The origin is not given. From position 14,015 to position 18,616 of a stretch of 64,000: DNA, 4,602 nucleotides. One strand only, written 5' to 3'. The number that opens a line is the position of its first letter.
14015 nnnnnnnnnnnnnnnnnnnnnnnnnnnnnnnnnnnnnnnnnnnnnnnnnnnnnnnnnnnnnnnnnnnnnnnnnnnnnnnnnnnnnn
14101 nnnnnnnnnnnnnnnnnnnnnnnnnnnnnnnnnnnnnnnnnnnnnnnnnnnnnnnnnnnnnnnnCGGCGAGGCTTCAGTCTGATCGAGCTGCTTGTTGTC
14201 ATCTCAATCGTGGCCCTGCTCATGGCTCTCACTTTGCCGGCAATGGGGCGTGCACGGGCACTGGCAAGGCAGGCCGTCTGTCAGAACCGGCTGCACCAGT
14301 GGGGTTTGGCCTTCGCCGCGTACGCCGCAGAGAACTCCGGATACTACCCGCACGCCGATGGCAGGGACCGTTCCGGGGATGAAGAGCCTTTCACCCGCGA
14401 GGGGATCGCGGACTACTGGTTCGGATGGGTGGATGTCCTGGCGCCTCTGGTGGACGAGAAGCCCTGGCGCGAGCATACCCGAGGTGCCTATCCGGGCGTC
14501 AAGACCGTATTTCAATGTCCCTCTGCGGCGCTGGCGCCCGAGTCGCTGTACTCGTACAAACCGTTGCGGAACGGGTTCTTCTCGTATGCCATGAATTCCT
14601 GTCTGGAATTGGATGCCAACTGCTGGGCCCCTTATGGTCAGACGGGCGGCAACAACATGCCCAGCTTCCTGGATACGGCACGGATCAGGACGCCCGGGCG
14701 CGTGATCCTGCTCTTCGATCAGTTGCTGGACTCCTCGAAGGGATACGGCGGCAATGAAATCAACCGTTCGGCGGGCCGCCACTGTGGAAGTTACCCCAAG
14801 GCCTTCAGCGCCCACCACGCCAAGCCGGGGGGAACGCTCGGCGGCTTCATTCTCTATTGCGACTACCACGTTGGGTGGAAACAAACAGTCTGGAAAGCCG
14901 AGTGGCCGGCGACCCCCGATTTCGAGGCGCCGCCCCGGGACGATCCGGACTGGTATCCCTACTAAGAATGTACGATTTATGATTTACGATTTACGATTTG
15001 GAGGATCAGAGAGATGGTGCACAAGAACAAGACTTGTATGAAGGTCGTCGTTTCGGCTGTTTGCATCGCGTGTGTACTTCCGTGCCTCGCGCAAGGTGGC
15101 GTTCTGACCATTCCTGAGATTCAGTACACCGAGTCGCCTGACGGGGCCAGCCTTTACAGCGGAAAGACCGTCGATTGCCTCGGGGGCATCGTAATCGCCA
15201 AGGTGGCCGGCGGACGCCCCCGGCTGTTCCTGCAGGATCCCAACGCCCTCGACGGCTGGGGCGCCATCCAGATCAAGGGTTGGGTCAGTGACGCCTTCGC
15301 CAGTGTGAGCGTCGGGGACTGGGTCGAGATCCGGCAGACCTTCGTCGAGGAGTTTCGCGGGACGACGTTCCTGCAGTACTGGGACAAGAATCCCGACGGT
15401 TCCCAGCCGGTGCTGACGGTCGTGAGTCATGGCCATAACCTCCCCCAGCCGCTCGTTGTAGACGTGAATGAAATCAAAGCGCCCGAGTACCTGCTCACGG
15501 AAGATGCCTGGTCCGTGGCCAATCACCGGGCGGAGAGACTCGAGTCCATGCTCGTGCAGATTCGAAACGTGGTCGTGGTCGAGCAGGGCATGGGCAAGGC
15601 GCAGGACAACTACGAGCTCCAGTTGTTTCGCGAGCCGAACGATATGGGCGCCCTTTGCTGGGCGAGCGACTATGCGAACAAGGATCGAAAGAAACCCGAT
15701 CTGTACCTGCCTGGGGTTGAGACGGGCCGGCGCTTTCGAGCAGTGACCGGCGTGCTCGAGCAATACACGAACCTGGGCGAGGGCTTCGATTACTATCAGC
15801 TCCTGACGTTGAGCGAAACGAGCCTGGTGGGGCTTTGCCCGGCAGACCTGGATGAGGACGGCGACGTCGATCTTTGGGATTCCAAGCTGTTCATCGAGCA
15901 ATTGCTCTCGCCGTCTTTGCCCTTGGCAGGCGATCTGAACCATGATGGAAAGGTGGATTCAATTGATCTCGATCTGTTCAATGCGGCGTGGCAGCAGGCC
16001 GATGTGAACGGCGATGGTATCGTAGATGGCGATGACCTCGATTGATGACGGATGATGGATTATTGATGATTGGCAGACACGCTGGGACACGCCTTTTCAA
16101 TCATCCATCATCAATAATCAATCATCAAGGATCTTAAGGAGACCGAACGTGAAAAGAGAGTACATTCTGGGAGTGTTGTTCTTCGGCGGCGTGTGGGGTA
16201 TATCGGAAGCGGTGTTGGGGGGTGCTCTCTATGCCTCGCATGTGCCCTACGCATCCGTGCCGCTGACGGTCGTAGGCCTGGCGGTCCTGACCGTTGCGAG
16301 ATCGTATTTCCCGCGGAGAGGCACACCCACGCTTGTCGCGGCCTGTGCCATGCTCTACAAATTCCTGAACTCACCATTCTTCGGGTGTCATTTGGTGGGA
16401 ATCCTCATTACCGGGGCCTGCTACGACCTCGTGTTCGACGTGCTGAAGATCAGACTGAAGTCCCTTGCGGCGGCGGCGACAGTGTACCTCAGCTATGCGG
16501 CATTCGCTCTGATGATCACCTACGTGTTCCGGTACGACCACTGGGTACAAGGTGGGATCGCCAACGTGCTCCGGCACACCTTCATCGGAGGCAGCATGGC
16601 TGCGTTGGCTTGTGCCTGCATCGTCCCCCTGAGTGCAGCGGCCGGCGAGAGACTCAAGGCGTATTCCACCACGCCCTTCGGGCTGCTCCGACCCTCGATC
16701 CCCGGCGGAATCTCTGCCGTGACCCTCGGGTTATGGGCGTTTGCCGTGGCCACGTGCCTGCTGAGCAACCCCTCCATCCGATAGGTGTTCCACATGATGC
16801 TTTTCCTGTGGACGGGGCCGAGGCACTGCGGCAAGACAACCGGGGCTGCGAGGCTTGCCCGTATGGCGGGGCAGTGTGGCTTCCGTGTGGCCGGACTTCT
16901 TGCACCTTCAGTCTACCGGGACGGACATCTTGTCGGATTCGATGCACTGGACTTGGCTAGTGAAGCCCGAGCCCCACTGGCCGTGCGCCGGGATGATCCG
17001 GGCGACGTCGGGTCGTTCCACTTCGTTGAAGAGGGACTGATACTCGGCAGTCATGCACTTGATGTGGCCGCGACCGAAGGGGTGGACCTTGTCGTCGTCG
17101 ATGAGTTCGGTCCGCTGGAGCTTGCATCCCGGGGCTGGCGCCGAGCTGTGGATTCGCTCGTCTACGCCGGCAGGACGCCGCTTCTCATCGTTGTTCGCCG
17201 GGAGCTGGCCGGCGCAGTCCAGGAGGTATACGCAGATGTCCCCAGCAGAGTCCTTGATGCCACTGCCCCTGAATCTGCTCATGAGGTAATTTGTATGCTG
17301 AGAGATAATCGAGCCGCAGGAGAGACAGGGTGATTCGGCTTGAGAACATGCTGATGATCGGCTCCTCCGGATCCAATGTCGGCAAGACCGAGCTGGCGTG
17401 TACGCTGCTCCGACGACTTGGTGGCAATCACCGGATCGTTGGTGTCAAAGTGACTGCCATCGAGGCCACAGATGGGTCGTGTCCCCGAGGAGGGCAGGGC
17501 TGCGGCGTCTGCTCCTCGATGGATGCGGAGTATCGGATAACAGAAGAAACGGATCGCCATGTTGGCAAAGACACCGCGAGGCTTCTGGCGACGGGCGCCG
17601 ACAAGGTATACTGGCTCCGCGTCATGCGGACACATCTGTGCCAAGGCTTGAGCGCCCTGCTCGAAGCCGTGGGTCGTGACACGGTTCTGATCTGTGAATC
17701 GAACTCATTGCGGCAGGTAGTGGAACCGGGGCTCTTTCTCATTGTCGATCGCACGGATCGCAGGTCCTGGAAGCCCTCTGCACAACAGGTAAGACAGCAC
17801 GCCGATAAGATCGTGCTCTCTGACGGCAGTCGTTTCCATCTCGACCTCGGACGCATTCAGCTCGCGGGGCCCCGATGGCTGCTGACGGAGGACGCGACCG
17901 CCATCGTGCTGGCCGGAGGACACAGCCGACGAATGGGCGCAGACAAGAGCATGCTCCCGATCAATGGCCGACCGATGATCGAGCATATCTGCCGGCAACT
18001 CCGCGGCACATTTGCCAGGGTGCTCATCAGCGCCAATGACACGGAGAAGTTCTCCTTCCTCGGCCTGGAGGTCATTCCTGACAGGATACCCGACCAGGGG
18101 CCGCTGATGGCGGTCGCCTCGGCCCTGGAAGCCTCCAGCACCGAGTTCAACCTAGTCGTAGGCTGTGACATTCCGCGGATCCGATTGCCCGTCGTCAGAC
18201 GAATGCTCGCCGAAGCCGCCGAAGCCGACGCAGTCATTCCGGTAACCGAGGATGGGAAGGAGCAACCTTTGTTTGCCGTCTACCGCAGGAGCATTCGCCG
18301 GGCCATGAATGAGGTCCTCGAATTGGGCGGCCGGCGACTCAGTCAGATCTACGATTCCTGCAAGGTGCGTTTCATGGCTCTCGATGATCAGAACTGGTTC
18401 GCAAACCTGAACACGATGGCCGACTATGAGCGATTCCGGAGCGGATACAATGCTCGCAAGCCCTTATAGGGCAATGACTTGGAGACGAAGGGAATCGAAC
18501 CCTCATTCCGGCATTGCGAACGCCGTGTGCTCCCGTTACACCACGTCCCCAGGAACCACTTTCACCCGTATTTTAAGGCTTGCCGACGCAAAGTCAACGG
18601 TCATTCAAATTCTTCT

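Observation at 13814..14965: ModE-type DNA-binding domain fused in-frame to a prepilin / HX9DG pseudopilin module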

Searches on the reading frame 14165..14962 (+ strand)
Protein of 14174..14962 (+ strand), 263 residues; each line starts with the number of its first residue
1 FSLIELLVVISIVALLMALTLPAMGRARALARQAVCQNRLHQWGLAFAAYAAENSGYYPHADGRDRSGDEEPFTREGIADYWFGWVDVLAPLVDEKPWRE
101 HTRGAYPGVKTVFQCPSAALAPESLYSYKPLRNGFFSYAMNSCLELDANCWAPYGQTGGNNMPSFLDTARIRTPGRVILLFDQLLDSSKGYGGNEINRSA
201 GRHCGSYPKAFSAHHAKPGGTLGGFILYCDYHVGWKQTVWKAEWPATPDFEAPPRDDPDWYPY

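Call 38: predict_structure(alignment_id=A3)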
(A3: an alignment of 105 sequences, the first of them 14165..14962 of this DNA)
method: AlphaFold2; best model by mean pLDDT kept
length: 266 residues; sequences in the alignment: 105
mean_pLDDT: 83.1   pTM: 0.82
mean pLDDT of the five models: 83.1, 75.5, 55.9, 55.4, 54.9
residues with pLDDT >= 90: 95; 70-90: 126; 50-70: 45; < 50: 0
segments of 3 or more residues with pLDDT < 50: none
pLDDT, mean of each block of 10 residues (from residue 1): 82 95 91 93 96 94 74 74 84 95 89 93 82 85 69 73 68 87 84 66 63 81 86 93 85 80 81
secondary structure, 60 per line:
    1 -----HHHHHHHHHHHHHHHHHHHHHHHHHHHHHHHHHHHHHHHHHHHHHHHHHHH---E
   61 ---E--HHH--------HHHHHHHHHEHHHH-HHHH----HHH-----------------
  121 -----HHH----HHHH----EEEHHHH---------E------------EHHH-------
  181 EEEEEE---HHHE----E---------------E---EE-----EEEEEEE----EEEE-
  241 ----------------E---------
elements in order: H6-56 H78-86 H88-91 H93-96 H133-136 E141-143 H144-147 E181-186 E225-231 E236-239
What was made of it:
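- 14174..14962 (+): Mature pseudopilin (263 aa): a hydrophobic alpha1-N helix, then a highly conserved Cys/His/Asp-rich head domain. AF2 model pLDDT 83 (call 38).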

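Call 43: fold_search(model_id=the predicted structure, library=pdb)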
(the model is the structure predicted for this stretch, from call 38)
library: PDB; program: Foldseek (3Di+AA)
matches with E <= 10: 31; with E <= 0.001: 0
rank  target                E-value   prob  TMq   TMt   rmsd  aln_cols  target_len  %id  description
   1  6cnl_B                5.2e+00  0.02  0.07  0.09   7.0        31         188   10  Crystal Structure of H105A PGAM5 Dodecamer (released 2019-02-13)
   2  2n5u_MODEL_1_A        5.5e+00  0.06  0.08  0.24   1.6        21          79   19  Solution structure of the cyanobacterial cytochrome b6f complex subunit PetP (released 2016-04-13)
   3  6cnl_I                5.5e+00  0.02  0.06  0.08   6.2        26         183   12  Crystal Structure of H105A PGAM5 Dodecamer (released 2019-02-13)
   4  9hnc_GGG              6.2e+00  0.02  0.07  0.06   5.7        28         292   28  Crystal structure of potassium-independent L-asparaginase from Phaseolus vulgaris (PvAIII, PvAspG2) (released 2025-05-14)
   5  6cnl_C                6.2e+00  0.01  0.06  0.08   6.4        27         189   11  Crystal Structure of H105A PGAM5 Dodecamer (released 2019-02-13)
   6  6fhm_A                6.2e+00  0.01  0.07  0.08  10.2        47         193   15  Crystal structure of the F47E mutant of the lipoprotein localization factor, LolA (released 2018-07-25)
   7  9rl3_E                6.6e+00  0.01  0.08  0.08  10.7        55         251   16  13S proteasome precursor complex (released 2026-03-18)
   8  9hnc_AAA              7.1e+00  0.02  0.06  0.06   3.4        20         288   30  Crystal structure of potassium-independent L-asparaginase from Phaseolus vulgaris (PvAIII, PvAspG2) (released 2025-05-14)
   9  9hnc_DDD              7.1e+00  0.01  0.06  0.06   5.6        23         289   30  Crystal structure of potassium-independent L-asparaginase from Phaseolus vulgaris (PvAIII, PvAspG2) (released 2025-05-14)
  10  7cjt_A                7.5e+00  0.02  0.08  0.09   4.1        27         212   18  Crystal Structure of SETDB1 Tudor domain in complexed with (R,R)-59 (released 2021-04-14)
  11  7qq8_BBB              7.5e+00  0.02  0.06  0.11   3.1        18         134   22  Structure of E.coli Class 2 L-asparaginase EcAIII, mutant RDM1-8 (G206Y, R207Q, D210P, S211T) (released 2022-07-13)
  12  9hnc_JJJ              7.5e+00  0.02  0.07  0.06   5.7        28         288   28  Crystal structure of potassium-independent L-asparaginase from Phaseolus vulgaris (PvAIII, PvAspG2) (released 2025-05-14)
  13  5d5g_A                7.5e+00  0.01  0.09  0.17  14.1        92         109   13  Structure of colocasia esculenta agglutinin (released 2015-09-02)
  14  8qyn_Q                8.0e+00  0.02  0.07  0.09   3.0        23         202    9  Human 20S proteasome assembly intermediate structure 5 (released 2024-02-21)
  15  8a0j_A                8.0e+00  0.01  0.07  0.09   4.7        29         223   10  Crystal structure of the kinetoplastid kinetochore protein Trypanosoma congolense KKT2 divergent polo-box domain (released 2022-06-15)
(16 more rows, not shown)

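Call 66: search_protein_families(library=ncbifam, proteins=[window:14174-14962:+], max_evalue=10)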
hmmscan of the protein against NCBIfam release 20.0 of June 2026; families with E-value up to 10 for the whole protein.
window:14174-14962:+ (263 aa): 10 families
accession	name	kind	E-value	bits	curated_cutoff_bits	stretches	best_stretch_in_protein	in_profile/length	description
TIGR01710.1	typeII_sec_gspG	equivalog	8.8e-05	22.6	88.85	1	1-59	3-61/134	type II secretion system major pseudopilin GspG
TIGR02596.1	TIGR02596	subfamily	0.00013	22.1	70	1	1-34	1-37/196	Verru_Chthon cassette protein D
NF040999.1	pilin_ComGC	equivalog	0.0013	18.9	75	1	1-35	4-38/84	competence type IV pilus major pilin ComGC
NF007862.0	PRK10574.1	equivalog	0.0019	18.3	138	1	1-24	7-30/145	prepilin peptidase-dependent pilin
TIGR01708.2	typeII_sec_gspH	equivalog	0.0025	17.8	80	1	1-33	4-38/169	type II secretion system minor pseudopilin GspH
TIGR02532.1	IV_pilin_GFxxxE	domain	0.0051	16.6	16.3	1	1-21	4-24/24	prepilin-type N-terminal cleavage/methylation domain-containing protein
NF041775.1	typeIV_PilA_Myxo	equivalog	0.019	14.9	400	1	1-57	13-69/214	type IV pilin protein PilA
NF041013.1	T4P_ComGE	equivalog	0.024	14.7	49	1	1-29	6-34/83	competence type IV pilus minor pilin ComGE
TIGR02599.1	TIGR02599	subfamily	0.04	13.2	256.5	1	1-38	2-39/361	Verru_Chthon cassette protein C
TIGR01707.1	gspI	equivalog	0.92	10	44.35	1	1-29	2-30/101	type II secretion system minor pseudopilin GspI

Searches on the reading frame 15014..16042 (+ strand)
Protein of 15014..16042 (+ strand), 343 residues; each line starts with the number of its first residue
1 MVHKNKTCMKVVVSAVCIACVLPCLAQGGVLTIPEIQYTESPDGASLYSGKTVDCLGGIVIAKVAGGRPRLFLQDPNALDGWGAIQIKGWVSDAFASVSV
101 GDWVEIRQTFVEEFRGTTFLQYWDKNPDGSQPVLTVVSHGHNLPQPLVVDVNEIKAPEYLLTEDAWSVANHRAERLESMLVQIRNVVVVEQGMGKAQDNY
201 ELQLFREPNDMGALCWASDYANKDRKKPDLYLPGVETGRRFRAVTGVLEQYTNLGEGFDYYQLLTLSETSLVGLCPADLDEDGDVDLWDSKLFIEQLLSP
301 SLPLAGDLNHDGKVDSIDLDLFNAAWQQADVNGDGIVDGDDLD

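Call 3: search_protein_families(library=pfam, proteins=[window:15014-16042:+], max_evalue=0.1)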
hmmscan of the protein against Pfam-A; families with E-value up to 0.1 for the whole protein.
window:15014-16042:+ (343 aa): 2 families
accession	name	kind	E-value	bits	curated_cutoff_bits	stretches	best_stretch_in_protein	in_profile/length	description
PF00404.24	Dockerin_1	-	1.2e-09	38.7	22.9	1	277-321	2-51/57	Dockerin type I domain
PF13517.12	FG-GAP_3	-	7.8e-05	23.6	26.9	0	251-287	21-59/61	FG-GAP-like repeat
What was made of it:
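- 15014..16045 (+): 343-aa protein with an N-terminal hydrophobic signal-like segment and dockerin/FG-GAP motifs; cassette gene. Dockerin_1 E=1.2e-9 (call 3).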

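Call 4: search_protein_families(library=ncbifam, proteins=[window:15014-16042:+], max_evalue=0.1)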
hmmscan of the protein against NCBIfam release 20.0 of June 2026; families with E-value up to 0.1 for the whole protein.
window:15014-16042:+ (343 aa): 1 family
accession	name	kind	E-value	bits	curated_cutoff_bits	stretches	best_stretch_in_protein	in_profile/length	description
NF041540.1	dockerin_GC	domain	0.0026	18.1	29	0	275-341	1-55/67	GC-type dockerin domain-anchored protein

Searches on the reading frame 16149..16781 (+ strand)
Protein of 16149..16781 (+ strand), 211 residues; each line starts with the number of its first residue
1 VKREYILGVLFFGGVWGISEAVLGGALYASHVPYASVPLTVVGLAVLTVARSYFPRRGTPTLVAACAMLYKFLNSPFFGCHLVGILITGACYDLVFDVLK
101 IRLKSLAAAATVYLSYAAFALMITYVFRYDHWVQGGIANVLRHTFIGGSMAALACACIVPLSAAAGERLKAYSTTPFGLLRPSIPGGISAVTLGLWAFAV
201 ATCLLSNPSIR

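Call 14: search_protein_families(library=pfam, proteins=[window:16149-16781:+], max_evalue=0.1)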
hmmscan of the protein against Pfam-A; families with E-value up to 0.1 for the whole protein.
window:16149-16781:+ (211 aa): 0 families

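Call 45: search_solved_structures(query=window:16149-16781:+, max_evalue=10)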
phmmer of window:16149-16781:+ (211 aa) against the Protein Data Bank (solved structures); distinct sequences matched with E-value up to 10: 6.
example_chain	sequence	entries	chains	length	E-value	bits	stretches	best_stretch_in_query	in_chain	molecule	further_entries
9c6y_A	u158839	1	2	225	0.19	14.8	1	100-173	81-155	Heavy chain of COV2-3906 Fab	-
5uko_H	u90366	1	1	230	0.29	14.2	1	100-176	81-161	DH522IA Fab fragment heavy chain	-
5ukq_H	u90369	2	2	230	0.29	14.1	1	99-176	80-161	DH522.2 Fab fragment heavy chain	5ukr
5ukn_H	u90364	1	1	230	0.29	14.1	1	100-176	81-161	DH522UCA Fab fragment heavy chain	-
2w5f_A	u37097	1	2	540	2.1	11.3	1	81-139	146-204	ENDO-1,4-BETA-XYLANASE Y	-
2wys_A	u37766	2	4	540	2.1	11.3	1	81-139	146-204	ENDO-1,4-BETA-XYLANASE Y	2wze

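Call 47: search_protein_families(library=ncbifam, proteins=[window:16149-16781:+], max_evalue=0.1)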
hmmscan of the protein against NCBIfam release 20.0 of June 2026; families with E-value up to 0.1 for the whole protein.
window:16149-16781:+ (211 aa): 0 families

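Call 67: find_homologous_proteins(query=window:16149-16781:+, max_evalue=0.001)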
Query window:16149-16781:+ (211 aa): 468 proteins with E <= 0.001 among 8000 candidates; the best 120 are listed.
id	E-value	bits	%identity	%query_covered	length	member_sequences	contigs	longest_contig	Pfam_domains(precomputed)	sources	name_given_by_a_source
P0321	5.6e-132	456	100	100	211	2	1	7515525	-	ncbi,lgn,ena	-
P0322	1.9e-114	399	88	100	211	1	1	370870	-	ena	-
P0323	1.8e-112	392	85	100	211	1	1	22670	-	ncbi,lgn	-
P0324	6.9e-110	384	84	100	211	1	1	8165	-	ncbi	-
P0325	3.4e-109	381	84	100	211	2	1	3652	-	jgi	-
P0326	5.2e-108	378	83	100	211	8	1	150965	-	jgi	-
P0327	2.1e-107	376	83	100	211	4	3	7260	-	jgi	jgi:hypothetical protein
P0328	3.8e-107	375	82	100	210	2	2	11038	-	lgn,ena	-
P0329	1.8e-106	373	82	100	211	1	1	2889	-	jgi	jgi:hypothetical protein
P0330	6.0e-106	371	81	100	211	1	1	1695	-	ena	-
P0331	2.8e-105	369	82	98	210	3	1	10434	-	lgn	-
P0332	1.4e-104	366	79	100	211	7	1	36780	-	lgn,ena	-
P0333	1.5e-104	366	82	100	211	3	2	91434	-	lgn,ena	-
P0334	1.6e-104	366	80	100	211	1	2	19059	-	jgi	jgi:ABC-type thiamin/hydroxymethylpyrimidine transport system permease subunit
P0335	6.0e-103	361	80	100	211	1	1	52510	-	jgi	jgi:hypothetical protein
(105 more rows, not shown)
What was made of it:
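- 16149..16784 (+): 211-aa polytopic membrane protein; cassette gene of unknown family. 468 homologues, nearly all 'hypothetical'; one JGI label reads 'thiamin/HMP transport permease' (call 67).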

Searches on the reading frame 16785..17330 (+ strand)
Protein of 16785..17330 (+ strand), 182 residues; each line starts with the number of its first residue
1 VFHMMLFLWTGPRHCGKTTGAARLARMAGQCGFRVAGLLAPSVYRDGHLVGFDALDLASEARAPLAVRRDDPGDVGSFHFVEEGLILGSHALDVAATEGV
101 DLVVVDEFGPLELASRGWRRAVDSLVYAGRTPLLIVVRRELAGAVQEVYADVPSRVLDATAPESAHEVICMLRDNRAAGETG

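Call 14: search_protein_families(library=pfam, proteins=[window:16785-17330:+], max_evalue=0.1)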
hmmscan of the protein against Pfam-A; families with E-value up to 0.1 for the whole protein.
window:16785-17330:+ (182 aa): 5 families
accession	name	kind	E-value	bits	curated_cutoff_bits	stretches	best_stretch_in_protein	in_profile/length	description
PF03266.21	NTPase_1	-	1.4e-19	71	23.9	1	9-149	4-145/168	NTPase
PF10649.15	DUF2478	-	5.8e-08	32.9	22.3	1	23-151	18-144/159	Protein of unknown function (DUF2478)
PF13604.12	AAA_30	-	0.061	13.5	27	0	6-111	20-100/191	AAA domain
PF13173.12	AAA_14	-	0.077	13.4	27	0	8-26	6-24/129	AAA domain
PF13481.12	AAA_25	-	0.086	12.9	27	0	6-26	35-55/195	AAA domain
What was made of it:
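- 16785..17333 (+): NTPase_1 / DUF2478 P-loop NTPase; cassette gene. PF03266 E=1.4e-19 and PF10649 E=5.8e-8 (call 14).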

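Call 47: search_protein_families(library=ncbifam, proteins=[window:16785-17330:+], max_evalue=0.1)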
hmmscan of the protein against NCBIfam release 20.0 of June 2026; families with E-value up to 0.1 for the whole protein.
window:16785-17330:+ (182 aa): 2 families
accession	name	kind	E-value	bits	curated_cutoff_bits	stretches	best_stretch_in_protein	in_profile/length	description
NF010248.0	PRK13695.1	equivalog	3.5e-19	69.2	156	1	4-149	3-149/180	NTPase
NF005846.3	PRK07764.1-6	equivalog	0.07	12.2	625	1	7-27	37-57/628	DNA polymerase III subunit gamma and tau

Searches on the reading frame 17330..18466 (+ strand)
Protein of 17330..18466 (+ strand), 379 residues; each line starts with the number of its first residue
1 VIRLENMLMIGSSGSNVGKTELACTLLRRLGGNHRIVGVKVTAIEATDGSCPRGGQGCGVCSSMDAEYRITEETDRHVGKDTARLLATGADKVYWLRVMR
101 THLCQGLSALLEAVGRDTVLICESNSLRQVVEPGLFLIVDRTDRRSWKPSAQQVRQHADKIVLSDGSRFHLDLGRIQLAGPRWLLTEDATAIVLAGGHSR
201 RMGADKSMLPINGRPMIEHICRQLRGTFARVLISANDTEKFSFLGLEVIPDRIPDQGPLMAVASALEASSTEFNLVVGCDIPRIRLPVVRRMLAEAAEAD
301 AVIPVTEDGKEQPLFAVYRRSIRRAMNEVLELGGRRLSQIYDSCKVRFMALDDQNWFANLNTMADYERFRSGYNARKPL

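Call 14: search_protein_families(library=pfam, proteins=[window:17330-18466:+], max_evalue=0.1)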
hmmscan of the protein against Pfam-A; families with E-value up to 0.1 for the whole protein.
window:17330-18466:+ (379 aa): 4 families
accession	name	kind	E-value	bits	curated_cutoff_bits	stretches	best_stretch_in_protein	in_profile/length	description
PF12804.13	NTP_transf_3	-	3.5e-39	135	27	1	191-338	1-154/160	MobA-like NTP transferase domain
PF02348.25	CTP_transf_3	-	0.00067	20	22.6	1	191-240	2-52/217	Cytidylyltransferase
PF09837.15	DUF2064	-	0.0077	16.5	25.8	1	244-309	32-98/120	Uncharacterized protein conserved in bacteria (DUF2064)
PF01656.29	CbiA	-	0.045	14.1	25.4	1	9-41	2-35/125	CobQ/CobB/MinD/ParA nucleotide binding domain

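Call 47: search_protein_families(library=ncbifam, proteins=[window:17330-18466:+], max_evalue=0.1)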
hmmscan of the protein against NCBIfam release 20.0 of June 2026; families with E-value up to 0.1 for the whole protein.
window:17330-18466:+ (379 aa): 31 families (the best 25 are shown)
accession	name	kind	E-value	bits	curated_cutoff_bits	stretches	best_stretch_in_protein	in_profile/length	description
NF011056.0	PRK14489.1-1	equivalog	2e-39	135.8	379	1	188-376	5-202/363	bifunctional molybdenum cofactor guanylyltransferase MobA/molybdopterin-guanine dinucleotide biosynthesis adaptor protein MobB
TIGR02665.1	molyb_mobA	equivalog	2.1e-39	135.5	151.85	1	190-366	2-185/186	molybdenum cofactor guanylyltransferase MobA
NF001457.0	PRK00317.1-3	equivalog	4.7e-37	127.4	164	1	190-369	3-193/200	molybdenum cofactor guanylyltransferase MobA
NF001855.0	PRK00576.1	equivalog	7.8e-31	107.2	205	1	190-367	8-190/197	molybdenum cofactor guanylyltransferase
NF002741.0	PRK02726.1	equivalog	2.2e-30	105.8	179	1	188-368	7-193/200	molybdenum cofactor guanylyltransferase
NF001837.0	PRK00560.1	equivalog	8.6e-26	90.9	182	1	187-368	7-186/196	molybdenum cofactor guanylyltransferase MobA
NF011057.0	PRK14489.1-2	subfamily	6.4e-22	78.3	541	1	188-374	6-199/363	bifunctional molybdenum cofactor guanylyltransferase MobA/molybdopterin-guanine dinucleotide biosynthesis adaptor protein MobB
NF011059.0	PRK14490.1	equivalog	1.1e-19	70.8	354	1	189-370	181-366/374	bifunctional molybdenum cofactor guanylyltransferase MobA/molybdopterin-guanine dinucleotide biosynthesis adaptor protein MobB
TIGR03310.1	matur_MocA_YgfJ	equivalog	1.5e-17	64.2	186.45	1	191-368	2-187/188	molybdenum cofactor cytidylyltransferase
NF011070.0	PRK14500.1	equivalog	7.6e-16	58.3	606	1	190-370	168-352/358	putative bifunctional molybdopterin-guanine dinucleotide biosynthesis protein MoaC/MobA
NF011058.0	PRK14489.1-3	exception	4.1e-11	42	820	1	190-366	10-198/382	molybdenum cofactor guanylyltransferase MobA, DUF3305 domain-containing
NF045665.1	NTPtran_DVU1551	equivalog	6.4e-11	41.9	315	1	190-374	2-194/359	DVU_1551 family NTP transferase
NF010935.0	PRK14355.1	equivalog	1.8e-05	23.6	718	1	187-331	2-154/459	bifunctional UDP-N-acetylglucosamine diphosphorylase/glucosamine-1-phosphate N-acetyltransferase GlmU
TIGR03202.1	pucB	equivalog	2e-05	24.4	235.05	1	191-217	3-29/192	xanthine dehydrogenase accessory protein PucB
NF001186.0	PRK00155.2-3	equivalog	2.5e-05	23.8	253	1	187-225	3-43/224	2-C-methyl-D-erythritol 4-phosphate cytidylyltransferase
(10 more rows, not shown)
